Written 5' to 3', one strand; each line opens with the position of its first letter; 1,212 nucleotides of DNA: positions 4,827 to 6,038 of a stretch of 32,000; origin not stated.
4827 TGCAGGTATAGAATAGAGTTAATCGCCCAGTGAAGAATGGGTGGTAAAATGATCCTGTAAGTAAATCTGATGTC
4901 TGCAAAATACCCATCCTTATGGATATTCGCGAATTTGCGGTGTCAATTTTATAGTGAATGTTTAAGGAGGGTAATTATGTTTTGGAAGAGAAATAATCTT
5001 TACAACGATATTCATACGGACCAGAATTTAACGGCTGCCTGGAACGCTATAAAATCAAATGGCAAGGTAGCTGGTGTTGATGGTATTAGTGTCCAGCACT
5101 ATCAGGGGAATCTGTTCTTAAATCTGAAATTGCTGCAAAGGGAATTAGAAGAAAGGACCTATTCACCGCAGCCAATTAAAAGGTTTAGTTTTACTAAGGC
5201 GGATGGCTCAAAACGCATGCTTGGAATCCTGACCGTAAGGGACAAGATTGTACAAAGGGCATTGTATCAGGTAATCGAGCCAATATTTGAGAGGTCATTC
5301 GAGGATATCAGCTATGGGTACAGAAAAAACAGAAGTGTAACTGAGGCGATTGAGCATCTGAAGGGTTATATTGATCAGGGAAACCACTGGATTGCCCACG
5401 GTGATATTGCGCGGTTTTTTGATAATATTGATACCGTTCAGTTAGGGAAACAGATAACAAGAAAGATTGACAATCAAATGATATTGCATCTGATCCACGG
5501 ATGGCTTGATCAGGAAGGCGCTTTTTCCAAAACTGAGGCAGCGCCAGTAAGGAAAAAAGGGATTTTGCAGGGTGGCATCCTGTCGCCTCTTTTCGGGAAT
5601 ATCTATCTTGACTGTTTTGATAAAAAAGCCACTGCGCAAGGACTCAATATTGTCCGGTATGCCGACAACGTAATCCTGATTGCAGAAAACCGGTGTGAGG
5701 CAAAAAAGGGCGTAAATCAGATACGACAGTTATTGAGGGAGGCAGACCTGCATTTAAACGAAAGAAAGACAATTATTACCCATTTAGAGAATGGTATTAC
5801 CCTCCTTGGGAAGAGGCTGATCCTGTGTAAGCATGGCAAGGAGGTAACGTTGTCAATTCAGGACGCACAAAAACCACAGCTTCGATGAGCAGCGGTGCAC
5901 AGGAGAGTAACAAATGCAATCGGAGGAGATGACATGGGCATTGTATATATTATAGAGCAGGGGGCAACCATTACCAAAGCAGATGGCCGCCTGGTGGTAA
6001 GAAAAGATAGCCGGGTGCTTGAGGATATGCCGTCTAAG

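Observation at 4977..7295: RT-Cas1-Cas2 adaptation module with no CRISPR array and no effector genes in 32 kb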

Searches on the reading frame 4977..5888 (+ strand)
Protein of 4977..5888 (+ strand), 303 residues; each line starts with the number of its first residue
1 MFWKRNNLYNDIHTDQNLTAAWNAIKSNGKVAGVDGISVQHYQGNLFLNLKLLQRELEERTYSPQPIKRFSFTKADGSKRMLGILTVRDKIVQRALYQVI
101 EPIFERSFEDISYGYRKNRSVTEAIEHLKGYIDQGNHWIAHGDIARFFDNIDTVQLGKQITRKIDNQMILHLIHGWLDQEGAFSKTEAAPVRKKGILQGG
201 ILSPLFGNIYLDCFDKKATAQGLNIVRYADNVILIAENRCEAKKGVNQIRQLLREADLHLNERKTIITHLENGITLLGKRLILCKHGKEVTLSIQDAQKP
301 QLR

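Call 3: search_protein_families(library=pfam, proteins=[window:4977-5888:+], max_evalue=0.01)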
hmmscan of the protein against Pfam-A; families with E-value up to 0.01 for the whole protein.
window:4977-5888:+ (303 aa): 1 family
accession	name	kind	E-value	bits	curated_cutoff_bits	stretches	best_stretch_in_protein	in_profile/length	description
PF00078.32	RVT_1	-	1.2e-31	110.5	29.6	1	74-278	3-202/205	Reverse transcriptase (RNA-dependent DNA polymerase)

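Call 14: find_homologous_proteins(query=window:4977-5888:+, max_evalue=0.00001)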
Query window:4977-5888:+ (303 aa): 7393 proteins with E <= 0.00001 among 8000 candidates; the best 120 are listed.
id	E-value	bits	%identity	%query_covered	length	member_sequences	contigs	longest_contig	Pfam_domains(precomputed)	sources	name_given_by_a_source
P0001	4.8e-201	684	100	100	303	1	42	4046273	PF00078.33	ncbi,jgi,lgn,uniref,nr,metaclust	ncbi:MAG: hypothetical protein L3J18_08865 [Candidatus Brocadia sp.]|jgi:Retron-type reverse transcr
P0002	2.7e-135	468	67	100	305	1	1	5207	PF00078.33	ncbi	-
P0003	5.3e-96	339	51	98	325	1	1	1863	PF00078.33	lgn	-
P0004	1.3e-93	331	52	100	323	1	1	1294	PF00078.33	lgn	-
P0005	2.3e-91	324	52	98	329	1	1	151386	PF00078.33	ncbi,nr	ncbi:MAG: hypothetical protein E3K32_03430 [wastewater metagenome]|nr:hypothetical protein [Candidat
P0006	1.1e-88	315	51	98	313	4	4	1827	PF00078.33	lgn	-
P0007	2.6e-85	304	49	99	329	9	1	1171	PF00078.33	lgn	-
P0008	1.0e-79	286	46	99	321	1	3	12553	PF00078.33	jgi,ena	-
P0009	4.7e-78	280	47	97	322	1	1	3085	PF00078.33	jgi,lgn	-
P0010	4.4e-75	271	46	92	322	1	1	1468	PF00078.33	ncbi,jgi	-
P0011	4.7e-75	271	46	93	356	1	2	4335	PF00078.33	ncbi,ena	-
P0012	1.2e-74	269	45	95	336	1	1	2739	PF00078.33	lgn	-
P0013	2.0e-74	268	44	99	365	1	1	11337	PF00078.33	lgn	-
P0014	2.2e-74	268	47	92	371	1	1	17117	PF00078.33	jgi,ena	-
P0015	2.9e-74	268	44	96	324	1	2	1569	PF00078.33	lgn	-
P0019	5.8e-72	260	46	92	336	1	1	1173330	PF00078.33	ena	-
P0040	1.5e-64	236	42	93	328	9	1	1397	PF00078.33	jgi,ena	-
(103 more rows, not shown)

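Call 15: find_encoding_contigs(protein=P0001, flank=10000, max_places=10)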
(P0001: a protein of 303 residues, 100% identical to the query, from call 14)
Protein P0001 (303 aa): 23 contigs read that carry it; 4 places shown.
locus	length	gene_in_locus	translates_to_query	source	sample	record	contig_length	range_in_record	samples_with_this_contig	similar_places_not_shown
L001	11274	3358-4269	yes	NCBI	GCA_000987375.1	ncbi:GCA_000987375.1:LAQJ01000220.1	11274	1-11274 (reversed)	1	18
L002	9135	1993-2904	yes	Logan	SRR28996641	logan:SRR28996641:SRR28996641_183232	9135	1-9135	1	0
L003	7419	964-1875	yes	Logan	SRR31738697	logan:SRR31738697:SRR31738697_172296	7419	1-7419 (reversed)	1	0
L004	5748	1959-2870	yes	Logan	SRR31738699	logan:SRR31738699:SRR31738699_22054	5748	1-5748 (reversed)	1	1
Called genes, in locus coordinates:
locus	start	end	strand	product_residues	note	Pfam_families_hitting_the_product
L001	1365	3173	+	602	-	PF01839:FG-GAP (faint), PF13517:FG-GAP_3 (weak)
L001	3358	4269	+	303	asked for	PF00078:RVT_1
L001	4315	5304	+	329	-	PF01867:Cas_Cas1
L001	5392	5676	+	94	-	PF09827:CRISPR_Cas2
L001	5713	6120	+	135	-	PF09391:DUF2000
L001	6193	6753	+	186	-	PF00800:PDT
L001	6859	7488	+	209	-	PF02311:AraC_binding (faint)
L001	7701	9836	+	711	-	PF09371:Tex_N, PF22706:Tex_central_region, PF16921:Tex_YqgF, PF14635:HHH_7, PF12836:HHH_3, PF17674:HHH_9, PF00575:S1, PF23459:S1_RRP5, +1 more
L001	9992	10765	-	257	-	PF00881:Nitroreductase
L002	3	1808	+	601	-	?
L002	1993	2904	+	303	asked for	PF00078:RVT_1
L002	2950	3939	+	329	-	PF01867:Cas_Cas1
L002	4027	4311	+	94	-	PF09827:CRISPR_Cas2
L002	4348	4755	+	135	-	PF09391:DUF2000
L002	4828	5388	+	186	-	PF00800:PDT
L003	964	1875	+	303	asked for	PF00078:RVT_1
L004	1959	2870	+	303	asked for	PF00078:RVT_1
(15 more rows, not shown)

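Call 17: find_encoding_contigs(protein=P0005, flank=10000, max_places=4)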
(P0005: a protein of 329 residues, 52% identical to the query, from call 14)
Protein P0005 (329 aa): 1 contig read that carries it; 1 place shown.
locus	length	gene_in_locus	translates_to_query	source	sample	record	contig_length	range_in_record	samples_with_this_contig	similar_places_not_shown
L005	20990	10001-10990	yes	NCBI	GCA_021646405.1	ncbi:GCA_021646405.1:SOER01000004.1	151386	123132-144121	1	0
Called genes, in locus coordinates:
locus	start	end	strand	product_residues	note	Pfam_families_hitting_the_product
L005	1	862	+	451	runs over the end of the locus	PF03787:RAMPs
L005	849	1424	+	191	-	PF27799:CRISPR-assoc_Csx19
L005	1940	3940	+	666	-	PF03787:RAMPs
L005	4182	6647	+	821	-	PF03787:RAMPs (weak)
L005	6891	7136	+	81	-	PF09620:Cas_csx3 (weak)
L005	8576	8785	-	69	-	PF07927:HicA_toxin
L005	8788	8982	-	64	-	PF15919:HicB_lk_antitox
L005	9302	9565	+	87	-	-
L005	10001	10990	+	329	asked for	PF00078:RVT_1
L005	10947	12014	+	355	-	PF01867:Cas_Cas1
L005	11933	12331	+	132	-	PF09827:CRISPR_Cas2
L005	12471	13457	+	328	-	PF27225:AF_1859_N, PF10040:CRISPR_Cas6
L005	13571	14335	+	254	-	-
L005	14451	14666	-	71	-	-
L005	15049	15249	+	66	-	-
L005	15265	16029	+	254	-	PF00072:Response_reg, PF12833:HTH_18, PF00165:HTH_AraC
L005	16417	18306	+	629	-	PF01656:CbiA, PF10609:ParA, PF13614:AAA_31 (faint)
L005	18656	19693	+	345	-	PF03349:Toluene_X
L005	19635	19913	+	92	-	PF03349:Toluene_X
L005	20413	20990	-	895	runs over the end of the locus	PF00111:Fer2 (weak), PF13510:Fer2_4, PF10588:NADH-G_4Fe-4S_3, PF22117:Fer4_Nqo3, PF12838:Fer4_7, PF04879:Molybdop_Fe4S4, PF00384:Molybdopterin, PF01568:Molydop_binding, +2 more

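Call 18: find_encoding_contigs(protein=P0002, flank=10000, max_places=4)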
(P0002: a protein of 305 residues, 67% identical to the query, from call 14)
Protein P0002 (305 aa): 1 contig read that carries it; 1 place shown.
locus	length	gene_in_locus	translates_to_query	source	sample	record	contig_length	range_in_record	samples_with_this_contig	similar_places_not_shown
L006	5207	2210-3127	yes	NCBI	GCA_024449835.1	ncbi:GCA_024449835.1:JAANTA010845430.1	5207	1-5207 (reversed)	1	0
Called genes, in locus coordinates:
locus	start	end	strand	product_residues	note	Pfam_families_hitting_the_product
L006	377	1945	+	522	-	PF01839:FG-GAP (faint), PF13517:FG-GAP_3 (weak)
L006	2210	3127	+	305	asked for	PF00078:RVT_1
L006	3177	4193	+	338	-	PF01867:Cas_Cas1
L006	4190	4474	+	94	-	PF09827:CRISPR_Cas2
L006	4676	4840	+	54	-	-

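Call 26: find_related_loci(query=A2, collection=metagenome_contigs, flank=10000)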
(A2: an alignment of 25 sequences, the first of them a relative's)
Query A2 (303 aa) in metagenome_contigs; peptide patterns used: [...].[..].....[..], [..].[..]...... (x = any residue, [..] = any of these).
600 stretches matched a pattern (row limit reached: there are more); 522 encode a relative of the query (tblastn E <= 1e-3); the best 80 are kept; 80 distinct loci.
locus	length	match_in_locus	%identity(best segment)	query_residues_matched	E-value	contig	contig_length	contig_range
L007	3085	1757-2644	47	7-300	1e-87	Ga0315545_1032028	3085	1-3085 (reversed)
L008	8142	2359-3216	41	1-283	2e-74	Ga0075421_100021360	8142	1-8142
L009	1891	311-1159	38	8-300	8e-65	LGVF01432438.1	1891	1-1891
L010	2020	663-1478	37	7-278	2e-56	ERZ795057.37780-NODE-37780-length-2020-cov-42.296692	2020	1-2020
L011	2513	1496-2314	36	6-278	7e-55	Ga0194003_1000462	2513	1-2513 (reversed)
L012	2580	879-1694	36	7-278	3e-54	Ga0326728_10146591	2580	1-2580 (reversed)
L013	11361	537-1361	36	4-278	4e-53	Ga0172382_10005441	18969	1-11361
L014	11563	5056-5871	36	5-278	3e-53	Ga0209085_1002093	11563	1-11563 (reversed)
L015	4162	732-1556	36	4-278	6e-53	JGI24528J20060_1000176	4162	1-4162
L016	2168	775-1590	36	7-278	2e-53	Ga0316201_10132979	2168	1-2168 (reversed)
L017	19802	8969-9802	37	1-278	1e-52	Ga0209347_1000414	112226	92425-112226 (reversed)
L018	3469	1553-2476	37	4-288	4e-52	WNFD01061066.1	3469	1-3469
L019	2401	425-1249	37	4-278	2e-52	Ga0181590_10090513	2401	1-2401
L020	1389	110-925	37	7-278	1e-53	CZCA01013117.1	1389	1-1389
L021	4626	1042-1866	36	4-278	2e-51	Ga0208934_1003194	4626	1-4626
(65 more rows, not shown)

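Call 40: find_encoding_contigs(protein=P0019, flank=10000, max_places=3)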
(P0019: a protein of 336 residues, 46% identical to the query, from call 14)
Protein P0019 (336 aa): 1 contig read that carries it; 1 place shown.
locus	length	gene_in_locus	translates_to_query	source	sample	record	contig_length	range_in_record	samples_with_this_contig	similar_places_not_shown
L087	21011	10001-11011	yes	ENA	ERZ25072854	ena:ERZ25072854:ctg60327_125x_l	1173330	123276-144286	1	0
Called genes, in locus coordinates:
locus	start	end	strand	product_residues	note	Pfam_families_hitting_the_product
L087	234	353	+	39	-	-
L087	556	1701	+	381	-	-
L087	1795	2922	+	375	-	PF05598:DUF772, PF01609:DDE_Tnp_1, PF13751:DDE_Tnp_1_6 (weak)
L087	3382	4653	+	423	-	PF09623:Cas_NE0113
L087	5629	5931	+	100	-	-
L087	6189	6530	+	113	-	PF04020:Phage_holin_4_2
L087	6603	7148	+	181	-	PF13328:HD_4, PF01966:HD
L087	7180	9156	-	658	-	PF00912:Transgly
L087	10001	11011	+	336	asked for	PF00078:RVT_1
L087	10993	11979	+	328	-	PF01867:Cas_Cas1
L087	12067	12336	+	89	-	PF09827:CRISPR_Cas2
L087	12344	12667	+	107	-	PF07927:HicA_toxin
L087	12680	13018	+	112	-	PF15919:HicB_lk_antitox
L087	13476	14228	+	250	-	-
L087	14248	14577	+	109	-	-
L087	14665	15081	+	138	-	-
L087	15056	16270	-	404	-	PF13546:DDE_5, PF01609:DDE_Tnp_1 (weak)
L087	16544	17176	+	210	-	PF09982:LpxR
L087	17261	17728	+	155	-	PF13546:DDE_5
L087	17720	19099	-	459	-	PF20042:DUF6444, PF03050:DDE_Tnp_IS66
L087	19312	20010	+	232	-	PF01609:DDE_Tnp_1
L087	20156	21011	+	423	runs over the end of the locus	PF24575:TPR_Slam (faint), PF04575:SlipAM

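Call 41: find_encoding_contigs(protein=P0014, flank=10000, max_places=3)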
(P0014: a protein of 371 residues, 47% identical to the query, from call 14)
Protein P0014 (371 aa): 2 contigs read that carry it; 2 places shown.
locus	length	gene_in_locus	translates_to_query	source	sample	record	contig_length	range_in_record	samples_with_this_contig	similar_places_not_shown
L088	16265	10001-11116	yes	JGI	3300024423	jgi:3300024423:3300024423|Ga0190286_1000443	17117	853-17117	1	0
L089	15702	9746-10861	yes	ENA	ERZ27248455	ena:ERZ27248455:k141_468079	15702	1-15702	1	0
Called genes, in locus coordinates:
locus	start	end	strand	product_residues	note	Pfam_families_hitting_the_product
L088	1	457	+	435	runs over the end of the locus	?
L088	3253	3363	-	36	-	-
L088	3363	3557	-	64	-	-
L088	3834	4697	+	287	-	PF18765:Polbeta, PF01934:HepT-like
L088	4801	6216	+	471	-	PF01637:ATPase_2, PF13191:AAA_16 (weak), PF13173:AAA_14, PF13401:AAA_22 (weak), PF12802:MarR_2 (faint), PF03008:DUF234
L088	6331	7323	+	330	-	-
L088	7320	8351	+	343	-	-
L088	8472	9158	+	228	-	-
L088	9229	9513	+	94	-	-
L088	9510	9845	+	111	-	-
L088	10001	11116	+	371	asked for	PF00078:RVT_1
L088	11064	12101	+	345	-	PF01867:Cas_Cas1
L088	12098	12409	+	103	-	PF09827:CRISPR_Cas2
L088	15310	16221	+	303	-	-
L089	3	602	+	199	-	?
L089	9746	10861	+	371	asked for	PF00078:RVT_1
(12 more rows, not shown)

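Call 42: find_encoding_contigs(protein=P0008, flank=10000, max_places=3)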
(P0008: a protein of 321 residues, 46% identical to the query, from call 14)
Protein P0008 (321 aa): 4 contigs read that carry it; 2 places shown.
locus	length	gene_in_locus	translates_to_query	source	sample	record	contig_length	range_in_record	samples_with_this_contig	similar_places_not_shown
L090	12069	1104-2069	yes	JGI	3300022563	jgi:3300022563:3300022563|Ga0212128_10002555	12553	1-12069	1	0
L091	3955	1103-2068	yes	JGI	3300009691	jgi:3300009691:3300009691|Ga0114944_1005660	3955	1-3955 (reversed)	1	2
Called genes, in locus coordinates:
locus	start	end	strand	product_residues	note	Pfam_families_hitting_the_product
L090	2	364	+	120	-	?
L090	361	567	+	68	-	-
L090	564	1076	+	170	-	PF02674:Colicin_V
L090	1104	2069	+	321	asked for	PF00078:RVT_1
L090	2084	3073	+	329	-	PF01867:Cas_Cas1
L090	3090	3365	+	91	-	PF09827:CRISPR_Cas2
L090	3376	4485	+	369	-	PF00078:RVT_1, PF08388:GIIM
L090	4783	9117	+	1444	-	-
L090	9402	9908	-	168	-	-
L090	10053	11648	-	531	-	PF10134:RPA, PF11638:DnaA_N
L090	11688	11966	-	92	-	-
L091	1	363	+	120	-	?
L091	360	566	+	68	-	-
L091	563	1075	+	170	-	PF02674:Colicin_V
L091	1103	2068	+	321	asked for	PF00078:RVT_1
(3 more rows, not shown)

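Call 58: search_protein_families(library=ncbifam, proteins=[window:4977-5888:+], max_evalue=0.001)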
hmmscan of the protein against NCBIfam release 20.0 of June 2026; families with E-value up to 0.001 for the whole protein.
window:4977-5888:+ (303 aa): 6 families
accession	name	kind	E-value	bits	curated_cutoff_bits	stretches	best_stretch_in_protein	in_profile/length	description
TIGR04416.1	group_II_RT_mat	equivalog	8.6e-77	258.6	300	1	16-285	2-271/353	group II intron reverse transcriptase/maturase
NF038233.2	retron_St85_RT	exception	2.7e-13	49.8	235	1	63-278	21-227/289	retron St85 family RNA-directed DNA polymerase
NF041747.1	Drt3a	equivalog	6.4e-13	48.8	200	1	79-273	62-243/412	antiviral reverse transcriptase Drt3a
NF041746.1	Drt2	equivalog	7e-12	45.2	390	1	192-271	220-302/416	antiviral reverse transcriptase Drt2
NF041749.1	Drt4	equivalog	7.7e-09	35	450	1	132-270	132-269/489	antiviral reverse transcriptase Drt4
NF041750.1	Drt5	equivalog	4.4e-06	25.9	550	1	203-268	186-251/484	antiviral reverse transcriptase Drt5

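Call 59: search_protein_families(library=padloc, proteins=[window:4977-5888:+], max_evalue=0.001)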
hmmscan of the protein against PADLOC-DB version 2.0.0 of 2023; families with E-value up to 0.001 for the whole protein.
window:4977-5888:+ (303 aa): 80 families (the best 25 are shown)
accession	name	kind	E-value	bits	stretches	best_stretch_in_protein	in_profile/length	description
PDLC01136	RT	-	4.5e-94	312.8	1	9-282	2-259/263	RT (reverse transcriptase)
PDLC02063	Cas1_IIIb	-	1.9e-55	186.5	1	7-281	3-274/617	-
PDLC03754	RT_UG17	-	2.4e-35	120.2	1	6-279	4-268/429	DRT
PDLC03756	RT_UG19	-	1.4e-33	114.8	1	9-272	3-279/562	DRT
PDLC03688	HEase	-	8.6e-33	111.9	1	20-216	38-231/599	homing endonuclease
PDLC03759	RT_UG21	-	1.1e-31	108.2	1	15-270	4-267/503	DRT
PDLC03766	Drt9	-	1.5e-29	101.2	1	53-277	74-282/488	DRT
PDLC03764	RT_UG26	-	5e-29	99.2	1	56-279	48-270/398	DRT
PDLC03779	RT_UG4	-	2.9e-26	90.3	1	50-280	37-258/307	DRT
PDLC03758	RT_UG20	-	2.5e-21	74.3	1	51-269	48-269/511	DRT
PDLC03755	RT_UG18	-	1e-20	72.4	1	57-288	43-268/295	DRT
PDLC03698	HEase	-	1.2e-20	71.1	1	6-215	250-456/834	homing endonuclease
PDLC03773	RT_UG34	-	7.8e-20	69.2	1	6-284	4-303/512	DRT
PDLC03761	RT_UG23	-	1.1e-19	68.3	1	17-273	6-267/489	DRT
PDLC03760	RT_UG22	-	2.6e-19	67.6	1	55-271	48-243/476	DRT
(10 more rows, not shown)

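Call 63: search_solved_structures(query=window:4977-5888:+, max_evalue=0.00001, show_alignments=2)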
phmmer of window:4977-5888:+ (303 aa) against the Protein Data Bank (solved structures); distinct sequences matched with E-value up to 0.00001: 12.
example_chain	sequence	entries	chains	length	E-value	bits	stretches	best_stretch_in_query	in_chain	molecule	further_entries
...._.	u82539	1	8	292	3.7e-41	144.4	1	6-267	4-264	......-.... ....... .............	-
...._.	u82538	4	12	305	4.3e-41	144.2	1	7-268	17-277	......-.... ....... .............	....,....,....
7uim_D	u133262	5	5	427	1.1e-40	142.8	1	6-267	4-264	Group II intron reverse transcriptase/maturase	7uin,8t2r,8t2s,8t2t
6ar1_A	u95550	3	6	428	4e-39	137.8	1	15-267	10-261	GsI-IIC RT | Trt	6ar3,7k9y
7kft_D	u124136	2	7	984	1.7e-32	116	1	56-279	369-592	Cas6-RT-Cas1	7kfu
5g2x_C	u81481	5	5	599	7.3e-30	107.4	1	30-219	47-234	GROUP II INTRON-ENCODED PROTEIN LTRA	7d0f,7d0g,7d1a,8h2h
6me0_C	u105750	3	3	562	1.5e-28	103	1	27-290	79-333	Maturase reverse transcriptase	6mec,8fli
9d5x_A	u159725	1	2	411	6.1e-15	58.4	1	7-285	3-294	Group II intron-like 4 reverse transcriptase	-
9d4s_A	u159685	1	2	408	7.6e-15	58.1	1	7-285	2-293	Group II intron-like 4 reverse transcriptase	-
8ub7_A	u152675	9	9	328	3.3e-13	52.7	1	4-281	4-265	Reverse transcriptase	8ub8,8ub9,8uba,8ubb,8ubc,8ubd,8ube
9ioa_A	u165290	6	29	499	2.5e-09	40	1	52-265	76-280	RNA-dependent DNA polymerase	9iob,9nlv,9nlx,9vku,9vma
8bgj_A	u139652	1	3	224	1.5e-07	34.1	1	98-278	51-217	RNA-directed DNA polymerase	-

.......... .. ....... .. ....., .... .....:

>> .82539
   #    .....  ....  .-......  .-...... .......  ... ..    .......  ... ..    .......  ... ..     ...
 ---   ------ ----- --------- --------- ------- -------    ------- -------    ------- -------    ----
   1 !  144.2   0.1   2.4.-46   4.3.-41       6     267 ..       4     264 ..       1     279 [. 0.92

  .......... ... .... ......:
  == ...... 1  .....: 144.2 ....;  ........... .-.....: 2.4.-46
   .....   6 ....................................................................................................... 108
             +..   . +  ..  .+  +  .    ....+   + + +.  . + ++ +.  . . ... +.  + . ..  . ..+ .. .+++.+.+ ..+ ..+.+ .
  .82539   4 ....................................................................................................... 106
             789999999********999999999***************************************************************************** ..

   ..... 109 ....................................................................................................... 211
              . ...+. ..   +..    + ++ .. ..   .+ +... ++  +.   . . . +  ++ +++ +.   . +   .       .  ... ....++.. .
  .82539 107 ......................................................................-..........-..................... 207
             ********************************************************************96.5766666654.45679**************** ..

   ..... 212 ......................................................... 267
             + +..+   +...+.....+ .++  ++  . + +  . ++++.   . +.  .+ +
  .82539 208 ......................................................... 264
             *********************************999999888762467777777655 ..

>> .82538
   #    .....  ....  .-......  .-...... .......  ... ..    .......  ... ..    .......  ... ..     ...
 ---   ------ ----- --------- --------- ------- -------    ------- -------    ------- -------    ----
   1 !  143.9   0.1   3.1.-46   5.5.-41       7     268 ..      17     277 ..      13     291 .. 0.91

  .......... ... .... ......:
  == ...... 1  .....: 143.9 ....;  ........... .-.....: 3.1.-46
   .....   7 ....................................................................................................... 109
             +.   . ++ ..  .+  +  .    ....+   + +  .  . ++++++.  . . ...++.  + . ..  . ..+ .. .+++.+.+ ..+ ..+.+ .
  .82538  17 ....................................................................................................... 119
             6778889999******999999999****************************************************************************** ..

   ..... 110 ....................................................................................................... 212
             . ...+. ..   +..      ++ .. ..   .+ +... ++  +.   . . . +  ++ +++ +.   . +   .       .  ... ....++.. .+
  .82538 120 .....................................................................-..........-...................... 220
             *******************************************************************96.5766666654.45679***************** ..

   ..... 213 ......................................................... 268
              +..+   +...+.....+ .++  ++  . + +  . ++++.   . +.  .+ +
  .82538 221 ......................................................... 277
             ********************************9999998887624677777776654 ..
